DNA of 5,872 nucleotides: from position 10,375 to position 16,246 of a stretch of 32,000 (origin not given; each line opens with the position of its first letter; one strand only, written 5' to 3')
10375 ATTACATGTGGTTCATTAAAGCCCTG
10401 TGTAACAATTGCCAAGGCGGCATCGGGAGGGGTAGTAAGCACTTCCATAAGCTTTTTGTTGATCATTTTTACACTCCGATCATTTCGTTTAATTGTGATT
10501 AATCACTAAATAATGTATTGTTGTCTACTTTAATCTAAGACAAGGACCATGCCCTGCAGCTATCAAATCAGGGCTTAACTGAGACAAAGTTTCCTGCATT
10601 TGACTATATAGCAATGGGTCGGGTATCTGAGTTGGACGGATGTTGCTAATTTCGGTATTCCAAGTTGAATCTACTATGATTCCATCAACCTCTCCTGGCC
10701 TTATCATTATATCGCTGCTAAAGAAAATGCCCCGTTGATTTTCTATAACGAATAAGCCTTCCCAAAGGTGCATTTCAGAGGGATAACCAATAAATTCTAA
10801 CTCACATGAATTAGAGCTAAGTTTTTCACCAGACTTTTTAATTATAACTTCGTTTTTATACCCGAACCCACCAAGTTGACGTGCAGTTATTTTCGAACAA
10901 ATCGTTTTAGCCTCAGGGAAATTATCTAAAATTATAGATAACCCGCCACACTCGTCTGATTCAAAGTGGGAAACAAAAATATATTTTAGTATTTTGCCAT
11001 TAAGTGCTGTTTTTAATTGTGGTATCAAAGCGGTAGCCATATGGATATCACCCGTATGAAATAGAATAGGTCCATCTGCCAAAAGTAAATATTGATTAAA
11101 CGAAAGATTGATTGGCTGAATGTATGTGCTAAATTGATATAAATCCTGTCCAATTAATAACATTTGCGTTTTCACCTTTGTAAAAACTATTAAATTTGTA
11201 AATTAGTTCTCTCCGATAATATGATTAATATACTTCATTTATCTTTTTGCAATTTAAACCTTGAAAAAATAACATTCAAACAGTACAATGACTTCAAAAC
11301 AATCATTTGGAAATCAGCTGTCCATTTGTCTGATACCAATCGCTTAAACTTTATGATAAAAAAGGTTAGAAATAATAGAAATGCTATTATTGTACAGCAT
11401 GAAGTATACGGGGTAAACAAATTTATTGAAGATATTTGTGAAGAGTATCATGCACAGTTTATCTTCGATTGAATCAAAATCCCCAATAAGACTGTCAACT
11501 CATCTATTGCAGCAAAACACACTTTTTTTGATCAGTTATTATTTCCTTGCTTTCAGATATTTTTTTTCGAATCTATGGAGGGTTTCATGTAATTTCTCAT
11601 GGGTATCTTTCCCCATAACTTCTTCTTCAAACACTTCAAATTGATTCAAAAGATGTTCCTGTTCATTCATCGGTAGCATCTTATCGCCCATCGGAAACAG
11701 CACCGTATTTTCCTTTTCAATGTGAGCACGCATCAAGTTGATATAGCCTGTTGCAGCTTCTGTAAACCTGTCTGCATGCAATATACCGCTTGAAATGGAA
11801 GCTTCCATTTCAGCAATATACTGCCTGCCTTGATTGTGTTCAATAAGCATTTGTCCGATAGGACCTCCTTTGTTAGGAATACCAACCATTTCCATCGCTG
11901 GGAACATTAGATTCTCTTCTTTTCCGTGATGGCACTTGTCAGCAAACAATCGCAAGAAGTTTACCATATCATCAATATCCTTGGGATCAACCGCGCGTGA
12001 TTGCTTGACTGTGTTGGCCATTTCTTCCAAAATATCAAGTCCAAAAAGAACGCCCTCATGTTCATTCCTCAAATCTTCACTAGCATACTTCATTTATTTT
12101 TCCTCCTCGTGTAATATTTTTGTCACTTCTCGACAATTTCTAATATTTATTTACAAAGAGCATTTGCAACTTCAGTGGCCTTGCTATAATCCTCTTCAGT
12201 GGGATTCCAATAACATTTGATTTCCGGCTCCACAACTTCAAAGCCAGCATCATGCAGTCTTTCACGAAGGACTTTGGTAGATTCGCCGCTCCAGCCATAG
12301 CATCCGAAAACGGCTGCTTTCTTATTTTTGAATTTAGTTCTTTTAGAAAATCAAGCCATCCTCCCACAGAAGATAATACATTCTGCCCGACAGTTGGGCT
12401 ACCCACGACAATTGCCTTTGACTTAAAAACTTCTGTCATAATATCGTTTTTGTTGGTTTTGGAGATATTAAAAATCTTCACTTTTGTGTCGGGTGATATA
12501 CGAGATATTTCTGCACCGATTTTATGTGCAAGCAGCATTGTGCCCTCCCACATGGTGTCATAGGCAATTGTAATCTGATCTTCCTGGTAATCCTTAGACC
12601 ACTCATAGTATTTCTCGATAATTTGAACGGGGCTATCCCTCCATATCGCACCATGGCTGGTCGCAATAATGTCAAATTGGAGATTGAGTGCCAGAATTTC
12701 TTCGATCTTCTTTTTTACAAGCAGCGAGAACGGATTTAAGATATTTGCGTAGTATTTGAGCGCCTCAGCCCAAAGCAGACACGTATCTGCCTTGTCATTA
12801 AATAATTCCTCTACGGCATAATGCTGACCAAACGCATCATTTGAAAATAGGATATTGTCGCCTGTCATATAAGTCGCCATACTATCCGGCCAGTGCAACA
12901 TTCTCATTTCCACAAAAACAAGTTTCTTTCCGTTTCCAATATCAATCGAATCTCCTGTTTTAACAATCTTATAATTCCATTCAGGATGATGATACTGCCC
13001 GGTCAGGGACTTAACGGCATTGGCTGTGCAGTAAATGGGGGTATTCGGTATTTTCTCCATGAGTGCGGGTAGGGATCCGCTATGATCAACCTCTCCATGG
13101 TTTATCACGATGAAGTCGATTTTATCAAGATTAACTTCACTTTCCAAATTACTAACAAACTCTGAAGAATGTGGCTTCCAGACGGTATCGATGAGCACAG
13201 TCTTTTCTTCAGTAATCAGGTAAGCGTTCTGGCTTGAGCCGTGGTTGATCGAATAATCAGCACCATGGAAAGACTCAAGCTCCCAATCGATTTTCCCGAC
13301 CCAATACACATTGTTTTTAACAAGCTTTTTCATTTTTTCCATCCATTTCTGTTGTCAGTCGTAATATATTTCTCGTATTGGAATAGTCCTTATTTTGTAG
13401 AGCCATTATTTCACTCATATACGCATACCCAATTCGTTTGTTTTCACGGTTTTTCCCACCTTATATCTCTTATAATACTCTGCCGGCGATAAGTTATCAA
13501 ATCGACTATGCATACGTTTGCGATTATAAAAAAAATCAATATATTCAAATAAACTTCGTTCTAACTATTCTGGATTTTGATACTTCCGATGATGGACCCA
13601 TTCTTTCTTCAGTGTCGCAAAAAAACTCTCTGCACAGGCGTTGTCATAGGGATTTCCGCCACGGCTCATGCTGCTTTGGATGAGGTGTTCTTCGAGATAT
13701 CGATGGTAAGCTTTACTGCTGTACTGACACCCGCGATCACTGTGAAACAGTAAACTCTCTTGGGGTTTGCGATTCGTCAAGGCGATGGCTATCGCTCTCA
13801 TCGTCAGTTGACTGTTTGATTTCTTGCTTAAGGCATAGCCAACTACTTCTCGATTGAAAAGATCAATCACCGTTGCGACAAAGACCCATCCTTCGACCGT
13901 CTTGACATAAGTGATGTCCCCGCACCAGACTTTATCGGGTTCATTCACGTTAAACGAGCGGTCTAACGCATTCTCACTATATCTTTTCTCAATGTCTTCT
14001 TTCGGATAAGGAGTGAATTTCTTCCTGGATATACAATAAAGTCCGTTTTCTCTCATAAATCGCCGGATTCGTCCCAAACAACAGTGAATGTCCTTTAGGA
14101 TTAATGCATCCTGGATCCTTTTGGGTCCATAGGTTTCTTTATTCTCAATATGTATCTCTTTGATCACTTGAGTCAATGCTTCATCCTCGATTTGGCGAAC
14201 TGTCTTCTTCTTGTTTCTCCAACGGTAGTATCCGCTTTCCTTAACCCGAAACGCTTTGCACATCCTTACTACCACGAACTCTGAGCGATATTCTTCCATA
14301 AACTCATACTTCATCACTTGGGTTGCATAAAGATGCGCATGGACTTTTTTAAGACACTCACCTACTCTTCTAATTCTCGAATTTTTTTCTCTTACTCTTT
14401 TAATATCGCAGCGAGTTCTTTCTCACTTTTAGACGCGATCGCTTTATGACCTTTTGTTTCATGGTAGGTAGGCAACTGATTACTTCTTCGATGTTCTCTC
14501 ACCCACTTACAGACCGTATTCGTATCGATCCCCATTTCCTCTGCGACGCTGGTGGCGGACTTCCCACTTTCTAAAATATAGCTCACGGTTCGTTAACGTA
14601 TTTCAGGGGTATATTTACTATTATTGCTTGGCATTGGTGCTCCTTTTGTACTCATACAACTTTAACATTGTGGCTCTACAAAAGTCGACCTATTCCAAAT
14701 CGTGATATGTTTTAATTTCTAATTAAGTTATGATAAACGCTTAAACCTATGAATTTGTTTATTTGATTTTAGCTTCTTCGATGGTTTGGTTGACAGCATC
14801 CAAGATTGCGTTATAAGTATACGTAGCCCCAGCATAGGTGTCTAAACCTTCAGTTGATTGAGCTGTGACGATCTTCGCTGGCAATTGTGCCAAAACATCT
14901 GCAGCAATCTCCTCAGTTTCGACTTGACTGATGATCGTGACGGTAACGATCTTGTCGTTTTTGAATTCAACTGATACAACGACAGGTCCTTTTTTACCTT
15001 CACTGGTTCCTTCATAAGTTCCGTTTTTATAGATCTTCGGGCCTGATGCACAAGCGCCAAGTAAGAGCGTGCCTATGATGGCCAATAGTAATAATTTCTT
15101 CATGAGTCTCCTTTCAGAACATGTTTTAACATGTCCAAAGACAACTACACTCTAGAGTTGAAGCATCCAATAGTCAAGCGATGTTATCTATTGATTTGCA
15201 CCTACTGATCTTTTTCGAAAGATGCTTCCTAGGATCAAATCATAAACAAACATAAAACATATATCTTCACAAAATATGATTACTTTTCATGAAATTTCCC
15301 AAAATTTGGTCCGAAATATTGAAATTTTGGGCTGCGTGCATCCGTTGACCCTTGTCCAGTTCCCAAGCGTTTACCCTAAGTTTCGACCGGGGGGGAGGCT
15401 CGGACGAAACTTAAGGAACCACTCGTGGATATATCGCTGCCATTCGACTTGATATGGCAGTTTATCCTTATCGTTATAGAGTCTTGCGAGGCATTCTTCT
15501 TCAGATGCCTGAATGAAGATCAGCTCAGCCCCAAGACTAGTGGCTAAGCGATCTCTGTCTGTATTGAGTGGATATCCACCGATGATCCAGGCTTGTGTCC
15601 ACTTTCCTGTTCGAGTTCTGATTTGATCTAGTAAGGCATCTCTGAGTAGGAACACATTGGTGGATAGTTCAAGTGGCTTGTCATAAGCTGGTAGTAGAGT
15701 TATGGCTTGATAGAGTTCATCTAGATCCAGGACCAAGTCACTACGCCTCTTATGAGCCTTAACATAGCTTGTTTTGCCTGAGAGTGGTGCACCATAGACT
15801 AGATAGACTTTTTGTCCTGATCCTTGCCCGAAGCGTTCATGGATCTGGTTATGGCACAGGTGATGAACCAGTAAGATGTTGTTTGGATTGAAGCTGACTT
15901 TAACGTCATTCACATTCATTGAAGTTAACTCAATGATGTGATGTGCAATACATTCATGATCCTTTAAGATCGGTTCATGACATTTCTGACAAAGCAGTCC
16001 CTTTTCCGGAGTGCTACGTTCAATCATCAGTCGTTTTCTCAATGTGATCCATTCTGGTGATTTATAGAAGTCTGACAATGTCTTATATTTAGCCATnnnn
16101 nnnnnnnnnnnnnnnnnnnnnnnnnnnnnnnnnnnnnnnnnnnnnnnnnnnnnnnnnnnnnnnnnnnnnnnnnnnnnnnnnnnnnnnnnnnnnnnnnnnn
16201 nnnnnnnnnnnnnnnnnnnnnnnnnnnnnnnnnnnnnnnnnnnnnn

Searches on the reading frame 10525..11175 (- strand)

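Call 20: search_protein_families(library=pfam, proteins=[window:10525-11175:-], max_evalue=0.001)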
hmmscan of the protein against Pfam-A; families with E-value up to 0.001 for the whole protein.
window:10525-11175:- (216 aa): 1 family
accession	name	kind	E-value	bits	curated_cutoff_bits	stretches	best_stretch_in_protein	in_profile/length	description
PF19583.5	ODP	-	9.3e-12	45.7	27.2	1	25-210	2-194/194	ODP family beta lactamase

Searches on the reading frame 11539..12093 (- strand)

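Call 20: search_protein_families(library=pfam, proteins=[window:11539-12093:-], max_evalue=0.001)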
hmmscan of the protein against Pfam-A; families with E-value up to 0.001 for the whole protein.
window:11539-12093:- (184 aa): 1 family
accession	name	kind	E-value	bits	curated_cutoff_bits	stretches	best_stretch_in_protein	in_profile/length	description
PF01814.28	Hemerythrin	-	6.5e-22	78.8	25.3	1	6-135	4-126/127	Hemerythrin HHE cation binding domain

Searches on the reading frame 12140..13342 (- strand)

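Call 20: search_protein_families(library=pfam, proteins=[window:12140-13342:-], max_evalue=0.001)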
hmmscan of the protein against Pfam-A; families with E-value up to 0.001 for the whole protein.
window:12140-13342:- (400 aa): 4 families
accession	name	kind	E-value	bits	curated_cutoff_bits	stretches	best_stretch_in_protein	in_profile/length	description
PF19583.5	ODP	-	3.2e-16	60.2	27.2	1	38-231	3-194/194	ODP family beta lactamase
PF00753.33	Lactamase_B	-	5e-14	53.1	22.7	1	37-174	5-154/196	Metallo-beta-lactamase superfamily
PF12706.13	Lactamase_B_2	-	5.8e-10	39.5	27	1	48-152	2-116/200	Beta-lactamase superfamily domain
PF16661.11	Lactamase_B_6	-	7.2e-05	22.7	27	1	44-108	4-74/193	Metallo-beta-lactamase superfamily domain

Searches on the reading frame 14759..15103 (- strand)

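Call 20: search_protein_families(library=pfam, proteins=[window:14759-15103:-], max_evalue=0.001)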
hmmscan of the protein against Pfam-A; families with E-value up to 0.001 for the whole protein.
window:14759-15103:- (114 aa): 1 family
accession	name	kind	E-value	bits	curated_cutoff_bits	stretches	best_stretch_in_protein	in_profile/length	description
PF04205.19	FMN_bind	-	5.1e-13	49.9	22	1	36-108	1-76/77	FMN-binding domain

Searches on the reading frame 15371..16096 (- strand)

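Call 3: search_protein_families(library=pfam, proteins=[window:15371-16096:-], max_evalue=0.1)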
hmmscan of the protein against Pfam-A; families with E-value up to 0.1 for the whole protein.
window:15371-16096:- (241 aa): 3 families
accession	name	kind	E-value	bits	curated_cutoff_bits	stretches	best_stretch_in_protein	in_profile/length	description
PF13671.12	AAA_33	-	0.011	16.4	27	1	98-206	2-115/143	AAA domain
PF01844.29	HNH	-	0.026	15.1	21.4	1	36-88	1-47/47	HNH endonuclease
PF22614.2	Slo-like_RCK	-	0.096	12.8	24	0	126-211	15-100/119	Calcium-activated potassium channel slowpoke-like RCK domain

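Call 6: search_protein_families(library=phrogs, proteins=[window:15371-16096:-], max_evalue=0.01)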
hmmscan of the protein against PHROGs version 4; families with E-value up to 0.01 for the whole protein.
window:15371-16096:- (241 aa): 8 families
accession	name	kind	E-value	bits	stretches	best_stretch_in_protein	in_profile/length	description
phrog_4581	-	head and packaging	3.5e-50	172.5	1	8-233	45-262/395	terminase small subunit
phrog_119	-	DNA, RNA and nucleotide metabolism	1e-11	45.3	1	4-96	179-265/443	HNH endonuclease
phrog_9644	-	head and packaging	5.8e-10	40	1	96-228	3-132/341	head maturation protease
phrog_144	-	DNA, RNA and nucleotide metabolism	4.4e-08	34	1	6-96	62-143/175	HNH endonuclease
phrog_4321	-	DNA, RNA and nucleotide metabolism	5.1e-06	27.3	1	8-86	40-113/135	HNH endonuclease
phrog_6050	-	DNA, RNA and nucleotide metabolism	0.00031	20.7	1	31-88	309-360/402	HNH endonuclease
phrog_5956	-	DNA, RNA and nucleotide metabolism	0.00092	19.9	1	8-91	39-113/138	HNH endonuclease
phrog_2071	-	other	0.0027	18.6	1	95-133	16-54/282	ATPase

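Call 7: search_protein_families(library=ncbifam, proteins=[window:15371-16096:-], max_evalue=0.01)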
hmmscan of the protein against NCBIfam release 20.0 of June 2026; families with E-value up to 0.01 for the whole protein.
window:15371-16096:- (241 aa): 0 families
